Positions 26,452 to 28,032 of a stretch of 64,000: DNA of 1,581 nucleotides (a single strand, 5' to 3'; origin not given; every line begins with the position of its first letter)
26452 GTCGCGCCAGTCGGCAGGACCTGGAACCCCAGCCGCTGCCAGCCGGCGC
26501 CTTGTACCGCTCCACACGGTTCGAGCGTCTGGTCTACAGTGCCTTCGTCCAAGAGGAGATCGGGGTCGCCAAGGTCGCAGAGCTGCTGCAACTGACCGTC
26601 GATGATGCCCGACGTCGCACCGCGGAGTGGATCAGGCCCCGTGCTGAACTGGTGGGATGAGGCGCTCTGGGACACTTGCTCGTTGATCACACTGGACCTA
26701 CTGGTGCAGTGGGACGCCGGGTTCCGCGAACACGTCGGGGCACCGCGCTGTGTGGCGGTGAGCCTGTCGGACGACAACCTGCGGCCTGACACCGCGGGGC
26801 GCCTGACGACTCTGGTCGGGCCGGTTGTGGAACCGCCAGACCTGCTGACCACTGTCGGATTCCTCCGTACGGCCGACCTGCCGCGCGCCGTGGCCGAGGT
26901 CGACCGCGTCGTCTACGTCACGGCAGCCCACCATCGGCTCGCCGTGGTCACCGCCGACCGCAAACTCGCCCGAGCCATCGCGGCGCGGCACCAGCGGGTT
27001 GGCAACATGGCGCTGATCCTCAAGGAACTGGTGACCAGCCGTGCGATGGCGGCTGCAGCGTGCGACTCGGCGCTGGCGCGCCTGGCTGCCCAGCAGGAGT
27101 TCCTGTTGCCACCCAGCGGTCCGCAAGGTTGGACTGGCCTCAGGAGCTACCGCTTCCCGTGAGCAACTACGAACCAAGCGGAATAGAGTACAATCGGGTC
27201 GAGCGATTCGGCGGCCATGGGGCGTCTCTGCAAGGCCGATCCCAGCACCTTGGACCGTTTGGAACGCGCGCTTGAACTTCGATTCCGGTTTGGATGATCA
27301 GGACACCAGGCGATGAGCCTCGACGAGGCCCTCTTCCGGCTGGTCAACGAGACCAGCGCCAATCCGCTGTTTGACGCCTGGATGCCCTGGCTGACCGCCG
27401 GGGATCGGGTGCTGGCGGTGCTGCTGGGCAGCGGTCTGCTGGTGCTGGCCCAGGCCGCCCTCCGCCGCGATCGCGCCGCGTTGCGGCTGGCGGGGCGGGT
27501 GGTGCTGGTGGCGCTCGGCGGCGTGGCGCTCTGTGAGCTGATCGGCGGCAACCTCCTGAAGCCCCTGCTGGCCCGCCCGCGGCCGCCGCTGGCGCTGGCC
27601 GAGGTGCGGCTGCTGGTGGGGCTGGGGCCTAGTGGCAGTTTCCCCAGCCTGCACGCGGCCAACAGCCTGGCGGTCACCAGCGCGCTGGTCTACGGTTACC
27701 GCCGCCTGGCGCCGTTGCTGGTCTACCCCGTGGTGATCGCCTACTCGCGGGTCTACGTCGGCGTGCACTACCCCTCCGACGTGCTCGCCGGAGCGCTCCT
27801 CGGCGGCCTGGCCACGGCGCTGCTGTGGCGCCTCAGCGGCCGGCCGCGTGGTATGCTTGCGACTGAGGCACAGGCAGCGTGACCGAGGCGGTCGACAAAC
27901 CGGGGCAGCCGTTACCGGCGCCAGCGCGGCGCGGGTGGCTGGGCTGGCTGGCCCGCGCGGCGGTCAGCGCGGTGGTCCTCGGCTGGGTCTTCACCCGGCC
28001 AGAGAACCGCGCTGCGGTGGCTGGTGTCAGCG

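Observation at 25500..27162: tRNA-proximal XRE-HTH/M78-peptidase plus overlapping PIN-like gene pair (toxin-antitoxin or phage-defence-like module)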

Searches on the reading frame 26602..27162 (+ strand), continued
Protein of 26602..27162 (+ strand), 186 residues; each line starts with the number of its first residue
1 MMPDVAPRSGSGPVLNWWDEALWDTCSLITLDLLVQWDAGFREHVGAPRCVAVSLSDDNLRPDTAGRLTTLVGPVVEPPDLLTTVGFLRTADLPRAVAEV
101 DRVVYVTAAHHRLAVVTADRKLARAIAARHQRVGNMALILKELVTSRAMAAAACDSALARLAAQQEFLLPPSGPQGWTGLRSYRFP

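Call 48: search_protein_families(library=pfam, proteins=[L009:3659-3961:-, L009:4169-4804:+, L009:5519-5959:+, L009:6227-6730:+, L009:9089-10231:-, L009:10228-11385:-, L013:5026-6753:-, L013:4437-5021:-, L013:3490-4419:-, L013:8820-10655:+], max_evalue=0.001)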
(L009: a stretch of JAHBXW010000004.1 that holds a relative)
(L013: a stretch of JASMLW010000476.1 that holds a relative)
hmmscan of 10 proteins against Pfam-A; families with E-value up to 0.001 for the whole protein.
L009:3659-3961:- (100 aa): 0 families

L009:4169-4804:+ (211 aa): 0 families

L009:5519-5959:+ (146 aa): 0 families

L009:6227-6730:+ (167 aa): 0 families

L009:9089-10231:- (380 aa): 0 families

L009:10228-11385:- (385 aa): 0 families

L013:5026-6753:- (575 aa): 1 family
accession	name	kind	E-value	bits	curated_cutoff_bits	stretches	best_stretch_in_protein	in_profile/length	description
PF00211.25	Guanylate_cyc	-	1.8e-15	57.4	21.9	1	342-521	5-171/183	Adenylate and Guanylate cyclase catalytic domain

L013:4437-5021:- (194 aa): 1 family
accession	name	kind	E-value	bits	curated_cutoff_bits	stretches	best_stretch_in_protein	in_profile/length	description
PF02810.21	SEC-C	-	2.3e-10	40.6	20.4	1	171-189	1-19/19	SEC-C motif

L013:3490-4419:- (309 aa): 2 families
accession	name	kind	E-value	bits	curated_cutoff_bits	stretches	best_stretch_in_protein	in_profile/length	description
PF10137.14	CAP12-PCTIR_TIR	-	1.5e-28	99.6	24.7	1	157-276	1-117/119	CAP12/Pycsar effector protein, TIR domain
PF00027.35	cNMP_binding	-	3.2e-14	53.1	27.5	1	44-126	2-88/89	Cyclic nucleotide-binding domain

L013:8820-10655:+ (611 aa): 8 families
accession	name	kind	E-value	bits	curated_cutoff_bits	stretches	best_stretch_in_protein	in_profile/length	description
PF12796.13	Ank_2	-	5.7e-56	187.5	27.3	6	253-343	3-90/90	Ankyrin repeats (3 copies)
PF00023.36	Ank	-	6.8e-30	101.9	21.1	2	314-343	3-32/33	Ankyrin repeat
PF13637.12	Ank_4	-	9.8e-27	92.9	22.7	2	258-300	8-50/50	Ankyrin repeats (many copies)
PF13606.12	Ank_3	-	9.5e-20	68.8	22.3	0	280-307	2-29/30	Ankyrin repeat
PF13857.12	Ank_5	-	3.6e-19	69.1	27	2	299-353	1-56/56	Ankyrin repeats (many copies)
PF24681.1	Kelch_KLHDC2_KLHL20_DRC7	-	5.4e-10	39.4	50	1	460-610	63-196/221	KLHDC2/KLHL20/DRC7 Kelch-repeats domain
PF24521.3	Ank_KRIT1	-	7.9e-06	26.1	80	0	257-350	28-122/149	KRIT1 ankyrin-repeats domain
PF13964.12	Kelch_6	-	0.0002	21.7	25.3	1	505-550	3-44/50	Kelch motif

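Call 49: search_protein_families(library=pfam, proteins=[L010:5261-6553:-, L010:8545-11958:-, L010:11966-13723:-, L012:4832-6613:-, L012:7365-8858:-, L012:4289-4708:+, L014:1832-3715:+, L014:3942-4742:+, L017:1772-3598:-, L017:3634-6660:+], max_evalue=0.001)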
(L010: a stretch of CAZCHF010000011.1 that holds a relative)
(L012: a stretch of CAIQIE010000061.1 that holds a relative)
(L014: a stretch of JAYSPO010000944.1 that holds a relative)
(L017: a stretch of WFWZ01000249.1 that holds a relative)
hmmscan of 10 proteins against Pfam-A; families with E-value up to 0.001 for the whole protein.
L010:5261-6553:- (430 aa): 5 families
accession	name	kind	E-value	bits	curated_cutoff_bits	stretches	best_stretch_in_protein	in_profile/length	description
PF01764.32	Lipase_3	-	3.8e-28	98.6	22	1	180-307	1-136/140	Lipase (class 3)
PF11187.14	Mbeg1-like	-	4.3e-06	26.8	21.1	1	177-306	37-154/224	Mbeg1-like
PF00561.26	Abhydrolase_1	-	4.6e-06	26.9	25.8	1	217-286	48-113/245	alpha/beta hydrolase fold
PF12697.13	Abhydrolase_6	-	0.00034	21.8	26.3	1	213-347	46-144/217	Alpha/beta hydrolase family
PF20408.4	Abhydrolase_11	-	0.00059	20.1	27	1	214-280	59-114/193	Alpha/beta hydrolase domain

L010:8545-11958:- (1137 aa): 5 families
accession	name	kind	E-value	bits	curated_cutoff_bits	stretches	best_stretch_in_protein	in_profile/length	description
PF18766.7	SWI2_SNF2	-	2.8e-65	220.5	26.7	1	348-554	9-213/221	SWI2/SNF2 ATPase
PF04313.20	HSDR_N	-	1e-34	120.6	25.1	1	8-226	3-195/198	Type I restriction enzyme R protein N terminus (HSDR_N)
PF11867.13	T1RH-like_C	-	7.5e-21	75.3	26.8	1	801-1095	3-297/329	Type I restriction enzyme HindI endonuclease subunit-like, C-terminal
PF22679.2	T1R_D3-like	-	1.4e-19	71.5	27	1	712-780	87-157/158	Type I restriction enzyme subunit R domain 3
PF04851.21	ResIII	-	8.6e-19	68.5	22.5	1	358-496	24-162/164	Type III restriction enzyme, res subunit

L010:11966-13723:- (585 aa): 0 families

L012:4832-6613:- (593 aa): 1 family
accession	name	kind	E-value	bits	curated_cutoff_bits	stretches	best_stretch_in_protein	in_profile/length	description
PF04199.19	Cyclase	-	1.7e-31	109.7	23.1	2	76-248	15-140/142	Putative cyclase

L012:7365-8858:- (497 aa): 1 family
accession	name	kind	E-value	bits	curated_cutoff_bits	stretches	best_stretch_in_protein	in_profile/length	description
PF07396.17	Porin_O_P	-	7.7e-33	114.7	20.9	1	129-478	25-349/370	Phosphate-selective porin O and P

L012:4289-4708:+ (139 aa): 0 families

L014:1832-3715:+ (627 aa): 2 families
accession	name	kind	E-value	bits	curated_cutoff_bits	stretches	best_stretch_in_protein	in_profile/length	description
PF13749.12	HATPase_c_4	-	3.6e-14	52.9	26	1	331-407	4-83/89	Putative ATP-dependent DNA helicase recG C-terminal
PF04326.19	SLFN_AlbA_2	-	7.9e-13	49.4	25.3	1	14-117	1-98/118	Schlafen, AlbA_2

L014:3942-4742:+ (266 aa): 2 families
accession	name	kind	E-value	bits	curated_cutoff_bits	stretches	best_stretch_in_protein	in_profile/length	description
PF00075.30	RNase_H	-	3.2e-38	131.5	25.8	1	20-158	3-140/141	RNase H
PF01927.22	Mut7-C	-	0.00092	19.8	23.3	0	139-244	63-133/146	Mut7-C RNAse domain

L017:1772-3598:- (608 aa): 0 families

L017:3634-6660:+ (1008 aa): 9 families
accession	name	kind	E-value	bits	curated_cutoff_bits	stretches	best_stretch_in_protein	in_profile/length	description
PF04389.22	Peptidase_M28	-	4.7e-40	137.8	21.3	1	666-891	1-191/193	Peptidase family M28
PF07676.18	PD40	-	9.2e-37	124.7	20.9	3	333-370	2-38/38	WD40-like Beta Propeller Repeat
PF13180.12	PDZ_2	-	8.9e-10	39.2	27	1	937-1002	13-78/80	PDZ domain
PF17820.7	PDZ_6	-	1e-09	38.4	27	1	941-990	3-51/54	PDZ domain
PF00595.29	PDZ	-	8e-07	29.8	23.2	1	935-972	24-61/81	PDZ domain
PF02225.27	PA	-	1.1e-06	29.1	23.9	1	508-619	4-94/95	PA domain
PF01546.33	Peptidase_M20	-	0.00016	22.1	24.6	1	685-775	3-93/206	Peptidase family M20/M25/M40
PF00930.27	DPPIV_N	-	0.00047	19.4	22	0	158-204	17-63/354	Dipeptidyl peptidase IV (DPP IV) N-terminal region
PF05450.20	Nicastrin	-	0.00075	19.5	25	0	710-768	19-75/218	Nicastrin large lobe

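Call 65: search_protein_families(library=pfam, proteins=[P0007, P0008, P0010, P0011, P0013, P0016, P0021, P0025], max_evalue=0.1)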
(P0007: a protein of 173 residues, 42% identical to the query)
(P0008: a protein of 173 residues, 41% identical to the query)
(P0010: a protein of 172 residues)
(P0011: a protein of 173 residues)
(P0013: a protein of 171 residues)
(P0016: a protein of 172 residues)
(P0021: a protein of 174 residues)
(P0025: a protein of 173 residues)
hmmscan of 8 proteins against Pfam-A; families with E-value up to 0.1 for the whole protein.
P0007 (173 aa): 1 family
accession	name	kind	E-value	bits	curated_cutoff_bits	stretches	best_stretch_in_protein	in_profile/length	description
PF01850.27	PIN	-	3.1e-06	28.2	23.6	1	62-111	68-117/120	PIN domain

P0008 (173 aa): 1 family
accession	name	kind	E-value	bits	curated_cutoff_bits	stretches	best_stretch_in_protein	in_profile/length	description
PF01850.27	PIN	-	4.2e-05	24.6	23.6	1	63-111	69-117/120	PIN domain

P0010 (172 aa): 3 families
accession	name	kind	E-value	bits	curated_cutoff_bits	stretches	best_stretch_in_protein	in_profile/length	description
PF01850.27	PIN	-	0.00013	23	23.6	1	57-111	65-117/120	PIN domain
PF18480.7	DUF5615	-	0.0015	18.8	23.8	0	86-141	36-90/110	Domain of unknown function (DUF5615)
PF20640.2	Rrn6_HB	-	0.076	13.6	26.4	0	25-88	43-106/192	Rrn6, helical bundle domain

P0011 (173 aa): 2 families
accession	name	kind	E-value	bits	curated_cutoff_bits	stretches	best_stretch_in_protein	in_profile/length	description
PF01850.27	PIN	-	0.037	15.1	23.6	1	68-110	78-116/120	PIN domain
PF09150.15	Carot_N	-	0.054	13.8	25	1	98-155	23-81/151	Orange carotenoid protein, N-terminal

P0013 (171 aa): 1 family
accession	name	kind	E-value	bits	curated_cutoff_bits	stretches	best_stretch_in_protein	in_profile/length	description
PF01850.27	PIN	-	0.00029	21.9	23.6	1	39-110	41-117/120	PIN domain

P0016 (172 aa): 1 family
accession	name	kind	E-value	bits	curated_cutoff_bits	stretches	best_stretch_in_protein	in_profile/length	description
PF01850.27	PIN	-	0.0014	19.7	23.6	1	28-110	30-117/120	PIN domain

P0021 (174 aa): 0 families

P0025 (173 aa): 1 family
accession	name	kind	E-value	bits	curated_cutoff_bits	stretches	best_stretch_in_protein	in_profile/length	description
PF01850.27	PIN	-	0.012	16.6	23.6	1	73-109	79-115/120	PIN domain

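Call 66: search_protein_families(library=phrogs, proteins=[window:26641-27159:+, P0007, P0010], max_evalue=0.01)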
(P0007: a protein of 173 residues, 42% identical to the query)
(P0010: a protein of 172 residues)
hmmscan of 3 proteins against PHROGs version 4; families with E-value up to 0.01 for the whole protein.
window:26641-27159:+ (173 aa): 0 families

P0007 (173 aa): 0 families

P0010 (172 aa): 0 families

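Call 88: search_dna_similar(query=window:26641-27159:+, collection=plasmids, mode=protein, max_evalue=0.001, max_rows=15)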
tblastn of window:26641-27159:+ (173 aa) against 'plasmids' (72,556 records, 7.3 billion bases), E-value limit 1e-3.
No match.

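Call 89: search_dna_similar(query=window:26641-27159:+, collection=phages, mode=protein, max_evalue=0.001, max_rows=15)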
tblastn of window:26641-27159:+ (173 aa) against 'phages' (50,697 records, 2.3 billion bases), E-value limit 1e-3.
No match.

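Call 92: search_protein_families(library=padloc, alignment_id=A2, max_evalue=0.1)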
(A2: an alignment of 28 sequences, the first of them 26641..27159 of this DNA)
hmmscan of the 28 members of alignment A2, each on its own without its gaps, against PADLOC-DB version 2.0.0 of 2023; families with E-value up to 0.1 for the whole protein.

A. member 1, window:26641-27159:+ (173 aa): 0 families

B. families by the number of members that match (of 28 scanned): 4 families
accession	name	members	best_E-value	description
PDLC05070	PDC-S70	1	9.4e-06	-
PDLC01560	Cas11e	1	0.014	CAS-I-E; effector_SS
PDLC02484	BrxC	1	0.033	BrxC-PglY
PDLC04421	PDC-M11A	1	0.033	-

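Call 94: search_protein_families(library=pfam, proteins=[L015:4619-5974:-, L015:8652-12212:-, L015:6080-6358:+, L011:5562-6212:+, L011:4952-5377:-, L011:4523-4942:-, L011:3202-4341:+, L003:3-2849:-, L003:3657-4154:-], max_evalue=0.001)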
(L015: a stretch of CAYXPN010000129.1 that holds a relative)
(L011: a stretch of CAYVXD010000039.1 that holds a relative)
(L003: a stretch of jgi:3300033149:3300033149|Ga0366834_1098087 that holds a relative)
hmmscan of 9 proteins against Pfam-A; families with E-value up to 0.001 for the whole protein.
L015:4619-5974:- (451 aa): 4 families
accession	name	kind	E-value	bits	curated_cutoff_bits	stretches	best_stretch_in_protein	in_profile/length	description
PF01229.23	Glyco_hydro_39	-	1.4e-08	34.4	26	1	136-217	117-199/472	Glycosyl hydrolases family 39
PF00150.24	Cellulase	-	2.4e-08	34.3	23.5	1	85-316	29-266/272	Cellulase (glycosyl hydrolase family 5)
PF02449.21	Glyco_hydro_42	-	2.2e-07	31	21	1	79-129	12-63/376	Beta-galactosidase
PF11790.14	Glyco_hydro_cc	-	0.00013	22.1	21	1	161-320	62-212/237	Glycosyl hydrolase catalytic core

L015:8652-12212:- (1186 aa): 4 families
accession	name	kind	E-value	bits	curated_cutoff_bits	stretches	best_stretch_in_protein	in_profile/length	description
PF12831.13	FAD_oxidored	-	6.4e-65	220.5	27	4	807-935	289-416/416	FAD dependent oxidoreductase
PF00890.30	FAD_binding_2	-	1.3e-06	28.3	20.4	1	608-643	1-36/414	FAD binding domain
PF07992.20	Pyr_redox_2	-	1.7e-06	28.2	26.1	0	607-641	1-31/291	Pyridine nucleotide-disulphide oxidoreductase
PF13646.12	HEAT_2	-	0.00063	20.4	27.7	1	1050-1106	21-73/88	HEAT repeats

L015:6080-6358:+ (92 aa): 0 families

L011:5562-6212:+ (216 aa): 2 families
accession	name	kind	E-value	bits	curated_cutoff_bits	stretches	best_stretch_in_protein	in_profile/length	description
PF07963.17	N_methyl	-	1.3e-08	34.5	21.2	1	7-31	3-27/27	Prokaryotic N-terminal methylation motif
PF08334.16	T2SSG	-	0.00043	20.7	21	1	34-83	2-52/108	Type II secretion system (T2SS), protein G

L011:4952-5377:- (141 aa): 0 families

L011:4523-4942:- (139 aa): 0 families

L011:3202-4341:+ (379 aa): 0 families

L003:3-2849:- (949 aa): 7 families
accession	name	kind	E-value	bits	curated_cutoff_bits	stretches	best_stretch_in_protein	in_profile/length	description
PF00271.37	Helicase_C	-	1.1e-19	71.1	23.5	1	475-602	2-110/110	Helicase conserved C-terminal domain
PF00176.29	SNF2-rel_dom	-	6.9e-18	65.2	24.9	1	123-364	20-264/290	SNF2-related domain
PF04851.21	ResIII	-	5e-13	49.7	22.5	1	102-266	3-163/164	Type III restriction enzyme, res subunit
PF00270.35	DEAD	-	3.9e-08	33.6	26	1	123-266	17-161/167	DEAD/DEAH box helicase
PF13401.12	AAA_22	-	4.9e-05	24.1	27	1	128-239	13-102/130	AAA domain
PF05127.21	NAT10_TcmA_helicase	-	0.00042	20.7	22.7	0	127-242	4-110/176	RNA cytidine acetyltransferase NAT10/TcmA, helicase domain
PF07652.20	Flavi_DEAD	-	0.00045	20.7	21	0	126-266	10-137/148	Flavivirus DEAD domain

L003:3657-4154:- (165 aa): 0 families

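Call 95: search_protein_families(library=padloc, proteins=[L009:9089-10231:-, L009:10228-11385:-, L009:4169-4804:+, L009:6227-6730:+, L003:3-2849:-, L010:11966-13723:-, L017:1772-3598:-, L013:5026-6753:-, L013:3490-4419:-, L014:1832-3715:+], max_evalue=0.001)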
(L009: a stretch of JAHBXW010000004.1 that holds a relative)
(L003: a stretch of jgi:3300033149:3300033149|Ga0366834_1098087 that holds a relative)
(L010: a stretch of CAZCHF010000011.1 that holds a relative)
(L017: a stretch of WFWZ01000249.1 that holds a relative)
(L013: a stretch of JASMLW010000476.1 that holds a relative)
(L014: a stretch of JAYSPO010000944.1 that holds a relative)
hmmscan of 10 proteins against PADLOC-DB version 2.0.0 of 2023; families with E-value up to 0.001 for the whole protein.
L009:9089-10231:- (380 aa): 0 families

L009:10228-11385:- (385 aa): 0 families

L009:4169-4804:+ (211 aa): 0 families

L009:6227-6730:+ (167 aa): 0 families

L003:3-2849:- (949 aa): 53 families (the best 25 are shown)
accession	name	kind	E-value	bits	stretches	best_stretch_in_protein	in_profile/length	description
PDLC00659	HmaA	-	5.6e-170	565.6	1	5-877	5-894/1176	SNF2 helicase / DEAD-box helicase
PDLC02620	DrmD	-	3.8e-132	440.3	1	8-862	3-835/1060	DrmD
PDLC02500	BrxHI|BrxHII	-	1.6e-104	349.3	1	100-677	88-645/933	BrxHI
PDLC02504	BrxHI|BrxHII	-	5.3e-94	313.9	1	72-859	79-824/971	BrxHII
PDLC02621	DrmD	-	4.5e-93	311.2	1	106-860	125-877/1040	DrmD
PDLC02572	DrmA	-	4.7e-66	221.5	1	116-666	131-690/1043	DrmA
PDLC02619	DrmD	-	1.4e-62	210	2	89-512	19-432/872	DrmD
PDLC02634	DrmD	-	4e-59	198.3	1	93-644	82-624/900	DrmD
PDLC02623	DrmD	-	2.1e-54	182.7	3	335-675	407-694/1040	DrmD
PDLC02632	DrmD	-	8.3e-53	177.9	1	116-612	136-636/662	DrmD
PDLC02633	DrmD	-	1.8e-42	143.4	1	107-621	130-652/839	DrmD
PDLC02853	DpdE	-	8.5e-39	131.2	1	66-640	60-639/985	DpdE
PDLC02840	DpdE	-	6.8e-36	122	2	101-286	158-323/1091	DpdE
PDLC02193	PLD_Helicase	-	9.4e-36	121.3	2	366-632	594-829/905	-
PDLC02624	DrmD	-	1.8e-34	117.2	1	141-614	2-479/652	DrmD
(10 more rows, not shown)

L010:11966-13723:- (585 aa): 0 families

L017:1772-3598:- (608 aa): 0 families

L013:5026-6753:- (575 aa): 8 families
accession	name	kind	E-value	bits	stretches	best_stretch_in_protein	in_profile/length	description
PDLC02366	PycC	-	3.4e-107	357.4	1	55-565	1-483/486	-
PDLC00765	PycC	-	4.4e-95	317.5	1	55-567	1-476/477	Pycsar cyclase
PDLC00762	PycC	-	1e-63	214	1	54-543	2-485/508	Pycsar cyclase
PDLC02367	PycC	-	2.4e-25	87.3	2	333-511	31-200/226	-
PDLC00766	PycC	-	2.2e-19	67.9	2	337-509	36-201/232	Pycsar cyclase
PDLC02369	PycC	-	3.2e-19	67.5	2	417-539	106-226/248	-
PDLC02368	PycC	-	5e-12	43.9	1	310-525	11-222/234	-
PDLC00763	PycC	-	7.3e-08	30.1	1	417-510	113-214/268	Pycsar cyclase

L013:3490-4419:- (309 aa): 11 families
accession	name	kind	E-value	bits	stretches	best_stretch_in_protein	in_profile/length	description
PDLC00731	Effector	-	5.4e-115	381.6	1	3-309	2-304/306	TIR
PDLC00732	Effector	-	2.9e-108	359.4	1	4-308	1-299/301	TIR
PDLC02371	PycTIR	-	4.7e-105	349.1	1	4-309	1-288/288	-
PDLC00729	Effector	-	6.5e-32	109.2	1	156-279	4-125/310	TIR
PDLC00730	Effector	-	6.4e-26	89.2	1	3-145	18-161/299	TIR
PDLC05005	PDC-S35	-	5.4e-13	47.3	1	198-271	159-231/264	-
PDLC00734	PycC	-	1.7e-12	45.1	1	30-142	22-139/374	Pycsar cyclase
PDLC05006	PDC-S35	-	5.2e-11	40.4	1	197-272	122-200/231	-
PDLC05003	PDC-S35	-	1.3e-09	36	1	195-276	127-213/245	-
PDLC05007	PDC-S35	-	3.6e-09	34.7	1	207-271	182-246/278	-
PDLC05004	PDC-S35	-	2.2e-08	32.1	1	224-271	188-233/265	-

L014:1832-3715:+ (627 aa): 3 families
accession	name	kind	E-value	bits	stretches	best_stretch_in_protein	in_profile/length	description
PDLC02402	Aga_SIR2-PNTD1-PNTD2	-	8.7e-09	32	1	145-388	301-535/876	Class I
PDLC02394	pAgo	-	3.3e-08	29.8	1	31-350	57-358/1121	-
PDLC02418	Aga_SIR2-Kinase-PNTD1-PNTD2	-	1.3e-05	21.6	1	150-386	165-411/756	Class I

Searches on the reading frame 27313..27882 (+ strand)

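Call 3: search_protein_families(library=pfam, proteins=[window:27313-27882:+], max_evalue=1)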
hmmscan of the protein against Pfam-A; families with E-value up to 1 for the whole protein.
window:27313-27882:+ (189 aa): 3 families
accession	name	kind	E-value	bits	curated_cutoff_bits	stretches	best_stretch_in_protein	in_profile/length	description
PF01569.27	PAP2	-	1.3e-22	80.4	27.2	1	66-175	4-125/130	PAP2 superfamily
PF14378.12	PAP2_3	-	3.4e-10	40.5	27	1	108-169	125-189/190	PAP2 superfamily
PF00120.29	Gln-synt_C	-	0.42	10.1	24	1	114-145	187-218/344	Glutamine synthetase, catalytic domain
